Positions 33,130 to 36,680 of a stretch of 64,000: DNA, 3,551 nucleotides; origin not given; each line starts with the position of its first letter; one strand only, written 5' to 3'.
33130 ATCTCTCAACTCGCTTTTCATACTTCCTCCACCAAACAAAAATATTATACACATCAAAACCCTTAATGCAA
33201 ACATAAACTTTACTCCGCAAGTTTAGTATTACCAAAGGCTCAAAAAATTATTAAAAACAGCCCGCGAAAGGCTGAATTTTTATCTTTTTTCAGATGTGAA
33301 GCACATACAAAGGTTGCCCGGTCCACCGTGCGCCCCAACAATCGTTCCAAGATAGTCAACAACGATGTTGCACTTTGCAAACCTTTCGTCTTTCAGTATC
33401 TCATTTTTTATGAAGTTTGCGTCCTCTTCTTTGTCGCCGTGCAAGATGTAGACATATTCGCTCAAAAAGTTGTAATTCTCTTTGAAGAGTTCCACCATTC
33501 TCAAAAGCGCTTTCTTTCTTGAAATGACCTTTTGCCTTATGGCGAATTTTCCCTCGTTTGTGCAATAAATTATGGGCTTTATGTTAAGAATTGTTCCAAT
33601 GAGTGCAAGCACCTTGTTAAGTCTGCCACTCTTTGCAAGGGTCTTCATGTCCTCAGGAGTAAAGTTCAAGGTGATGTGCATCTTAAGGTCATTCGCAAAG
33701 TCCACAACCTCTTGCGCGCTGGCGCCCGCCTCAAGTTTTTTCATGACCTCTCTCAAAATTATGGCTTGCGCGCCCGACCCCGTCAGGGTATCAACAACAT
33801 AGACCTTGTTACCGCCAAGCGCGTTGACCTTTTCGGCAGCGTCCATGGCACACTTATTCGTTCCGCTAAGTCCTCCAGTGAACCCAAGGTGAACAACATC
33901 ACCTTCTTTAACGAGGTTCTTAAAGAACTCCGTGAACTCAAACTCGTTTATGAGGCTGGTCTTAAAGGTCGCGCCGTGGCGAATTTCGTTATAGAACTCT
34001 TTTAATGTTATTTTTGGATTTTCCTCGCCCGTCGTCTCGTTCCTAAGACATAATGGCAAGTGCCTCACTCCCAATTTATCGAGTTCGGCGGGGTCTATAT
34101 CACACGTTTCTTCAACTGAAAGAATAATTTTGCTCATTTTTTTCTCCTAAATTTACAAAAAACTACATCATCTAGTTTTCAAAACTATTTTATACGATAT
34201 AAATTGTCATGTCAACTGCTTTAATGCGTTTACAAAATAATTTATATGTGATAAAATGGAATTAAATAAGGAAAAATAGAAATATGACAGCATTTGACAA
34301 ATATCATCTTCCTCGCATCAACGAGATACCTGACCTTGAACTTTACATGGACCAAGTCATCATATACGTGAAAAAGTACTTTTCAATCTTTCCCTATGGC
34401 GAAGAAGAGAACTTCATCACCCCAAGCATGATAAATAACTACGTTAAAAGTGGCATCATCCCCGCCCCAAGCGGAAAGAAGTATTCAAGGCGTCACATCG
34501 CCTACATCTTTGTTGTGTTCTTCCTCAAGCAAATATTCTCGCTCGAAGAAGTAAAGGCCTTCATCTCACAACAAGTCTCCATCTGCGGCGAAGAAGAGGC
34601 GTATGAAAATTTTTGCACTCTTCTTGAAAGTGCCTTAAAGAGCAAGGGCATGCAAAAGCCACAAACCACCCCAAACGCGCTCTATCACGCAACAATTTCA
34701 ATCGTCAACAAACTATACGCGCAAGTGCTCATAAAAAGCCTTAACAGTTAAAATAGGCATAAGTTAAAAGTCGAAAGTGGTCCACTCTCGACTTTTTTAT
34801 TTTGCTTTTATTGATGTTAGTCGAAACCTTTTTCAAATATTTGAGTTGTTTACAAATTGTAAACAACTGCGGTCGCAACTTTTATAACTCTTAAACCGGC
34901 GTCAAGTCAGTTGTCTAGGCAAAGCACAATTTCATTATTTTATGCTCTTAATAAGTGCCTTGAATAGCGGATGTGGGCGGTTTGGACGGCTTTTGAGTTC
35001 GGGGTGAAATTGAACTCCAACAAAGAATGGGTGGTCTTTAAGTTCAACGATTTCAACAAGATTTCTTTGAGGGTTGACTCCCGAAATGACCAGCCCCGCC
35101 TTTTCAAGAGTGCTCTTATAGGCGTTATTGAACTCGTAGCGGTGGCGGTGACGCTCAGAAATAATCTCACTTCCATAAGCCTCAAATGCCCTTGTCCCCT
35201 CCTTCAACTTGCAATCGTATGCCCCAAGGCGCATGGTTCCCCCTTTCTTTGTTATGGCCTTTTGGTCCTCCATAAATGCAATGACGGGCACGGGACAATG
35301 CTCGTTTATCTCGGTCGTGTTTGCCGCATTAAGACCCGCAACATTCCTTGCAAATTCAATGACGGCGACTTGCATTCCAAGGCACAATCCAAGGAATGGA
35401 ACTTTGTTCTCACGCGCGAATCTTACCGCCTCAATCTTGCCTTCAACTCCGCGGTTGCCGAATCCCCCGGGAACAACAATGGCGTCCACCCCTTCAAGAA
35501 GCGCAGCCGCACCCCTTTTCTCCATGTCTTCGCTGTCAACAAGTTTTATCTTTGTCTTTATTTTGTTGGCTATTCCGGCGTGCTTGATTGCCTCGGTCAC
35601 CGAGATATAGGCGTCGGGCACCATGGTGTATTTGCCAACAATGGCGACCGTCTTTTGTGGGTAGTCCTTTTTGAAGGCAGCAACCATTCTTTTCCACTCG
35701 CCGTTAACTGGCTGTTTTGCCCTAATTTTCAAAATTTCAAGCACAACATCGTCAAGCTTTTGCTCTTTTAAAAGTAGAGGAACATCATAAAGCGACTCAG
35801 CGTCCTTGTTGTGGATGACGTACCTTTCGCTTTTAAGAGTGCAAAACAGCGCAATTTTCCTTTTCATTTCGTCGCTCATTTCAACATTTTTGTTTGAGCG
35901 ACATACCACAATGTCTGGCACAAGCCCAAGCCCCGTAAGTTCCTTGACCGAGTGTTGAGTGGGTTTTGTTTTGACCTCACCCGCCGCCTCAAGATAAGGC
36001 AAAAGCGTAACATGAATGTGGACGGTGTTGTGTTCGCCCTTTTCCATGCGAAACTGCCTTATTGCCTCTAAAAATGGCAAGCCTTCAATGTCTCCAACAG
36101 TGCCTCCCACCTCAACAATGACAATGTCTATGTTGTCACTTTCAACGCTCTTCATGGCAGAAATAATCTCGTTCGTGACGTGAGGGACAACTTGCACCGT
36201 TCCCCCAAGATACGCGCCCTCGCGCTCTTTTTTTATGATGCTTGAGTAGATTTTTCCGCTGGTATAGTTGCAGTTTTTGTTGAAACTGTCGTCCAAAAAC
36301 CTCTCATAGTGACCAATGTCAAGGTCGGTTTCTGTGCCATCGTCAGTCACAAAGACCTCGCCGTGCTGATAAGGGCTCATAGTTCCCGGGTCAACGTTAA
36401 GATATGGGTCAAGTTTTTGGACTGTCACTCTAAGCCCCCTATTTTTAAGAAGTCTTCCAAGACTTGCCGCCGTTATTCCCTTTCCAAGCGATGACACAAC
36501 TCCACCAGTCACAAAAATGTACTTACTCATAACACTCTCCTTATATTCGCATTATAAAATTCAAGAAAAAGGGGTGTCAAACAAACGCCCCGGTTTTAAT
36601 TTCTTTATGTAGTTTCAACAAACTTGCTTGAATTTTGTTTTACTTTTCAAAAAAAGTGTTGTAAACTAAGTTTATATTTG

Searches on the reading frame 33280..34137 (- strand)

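Call 72: search_protein_families(library=pfam, proteins=[window:33280-34137:-], max_evalue=0.0001)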
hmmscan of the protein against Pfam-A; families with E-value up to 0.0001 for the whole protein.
window:33280-34137:- (285 aa): 1 family
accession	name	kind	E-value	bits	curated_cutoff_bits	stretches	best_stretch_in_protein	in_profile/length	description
PF02645.21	DegV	-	4.7e-54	184.1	27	1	10-281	8-278/280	Uncharacterised protein, DegV family COG1307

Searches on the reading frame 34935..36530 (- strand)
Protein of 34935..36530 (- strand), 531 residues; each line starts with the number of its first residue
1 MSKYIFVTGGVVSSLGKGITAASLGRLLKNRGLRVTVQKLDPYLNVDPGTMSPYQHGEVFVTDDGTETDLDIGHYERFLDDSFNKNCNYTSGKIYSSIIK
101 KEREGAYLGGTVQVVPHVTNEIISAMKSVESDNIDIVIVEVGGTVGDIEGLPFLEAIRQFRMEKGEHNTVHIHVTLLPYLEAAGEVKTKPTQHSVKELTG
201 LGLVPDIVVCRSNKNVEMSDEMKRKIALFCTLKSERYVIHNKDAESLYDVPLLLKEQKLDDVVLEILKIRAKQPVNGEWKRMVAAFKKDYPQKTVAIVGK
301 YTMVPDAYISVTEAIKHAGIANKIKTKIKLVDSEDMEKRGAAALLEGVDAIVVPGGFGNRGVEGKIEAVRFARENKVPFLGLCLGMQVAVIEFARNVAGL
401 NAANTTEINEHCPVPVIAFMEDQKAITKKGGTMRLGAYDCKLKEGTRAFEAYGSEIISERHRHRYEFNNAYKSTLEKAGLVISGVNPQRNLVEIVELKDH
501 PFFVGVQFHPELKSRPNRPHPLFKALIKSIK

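Call 59: search_protein_families(library=pfam, proteins=[window:34935-36530:-], max_evalue=0.001)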
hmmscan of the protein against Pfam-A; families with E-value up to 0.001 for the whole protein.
window:34935-36530:- (531 aa): 4 families
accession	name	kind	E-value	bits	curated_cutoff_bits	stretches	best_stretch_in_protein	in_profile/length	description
PF06418.20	CTP_synth_N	-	6.8e-123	409.6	26.1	1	3-269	1-265/265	CTP synthase N-terminus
PF00117.34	GATase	-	1.1e-42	146.3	22.8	1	304-528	2-189/190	Glutamine amidotransferase class-I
PF07722.19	Peptidase_C26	-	1.9e-08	34.8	20.5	1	369-511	98-219/219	Peptidase C26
PF01656.29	CbiA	-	4.4e-05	23.9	25.4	1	13-255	8-54/125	CobQ/CobB/MinD/ParA nucleotide binding domain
